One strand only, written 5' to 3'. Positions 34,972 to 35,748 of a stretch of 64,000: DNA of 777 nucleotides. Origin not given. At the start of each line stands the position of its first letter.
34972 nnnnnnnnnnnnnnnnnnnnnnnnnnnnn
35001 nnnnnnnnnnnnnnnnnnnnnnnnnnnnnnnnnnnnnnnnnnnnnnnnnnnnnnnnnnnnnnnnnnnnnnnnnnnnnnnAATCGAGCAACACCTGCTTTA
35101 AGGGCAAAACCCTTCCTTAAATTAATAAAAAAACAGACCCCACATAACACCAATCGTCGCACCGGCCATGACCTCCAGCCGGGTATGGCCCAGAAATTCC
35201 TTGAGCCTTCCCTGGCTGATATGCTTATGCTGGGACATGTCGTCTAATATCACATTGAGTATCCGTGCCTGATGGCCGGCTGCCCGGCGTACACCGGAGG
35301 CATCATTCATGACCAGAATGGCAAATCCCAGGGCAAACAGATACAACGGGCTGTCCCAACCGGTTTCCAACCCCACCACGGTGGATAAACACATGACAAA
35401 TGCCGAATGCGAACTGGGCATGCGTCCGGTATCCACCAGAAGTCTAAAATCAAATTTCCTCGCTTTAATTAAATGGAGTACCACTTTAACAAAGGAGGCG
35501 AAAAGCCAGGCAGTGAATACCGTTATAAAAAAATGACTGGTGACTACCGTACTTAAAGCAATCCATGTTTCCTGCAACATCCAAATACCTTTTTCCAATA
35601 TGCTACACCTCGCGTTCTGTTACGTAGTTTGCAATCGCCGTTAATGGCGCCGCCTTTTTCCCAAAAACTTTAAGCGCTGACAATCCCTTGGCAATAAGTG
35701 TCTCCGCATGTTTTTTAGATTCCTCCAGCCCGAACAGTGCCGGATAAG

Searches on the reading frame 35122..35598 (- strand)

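Call 3: search_protein_families(library=pfam, proteins=[window:35122-35598:-], max_evalue=0.01)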
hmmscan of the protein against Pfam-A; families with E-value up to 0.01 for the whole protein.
window:35122-35598:- (158 aa): 1 family
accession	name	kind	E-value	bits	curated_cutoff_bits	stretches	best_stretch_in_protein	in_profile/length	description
PF02681.20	DUF212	-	4.7e-42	143.6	26.5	1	21-152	3-125/126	Divergent PAP2 family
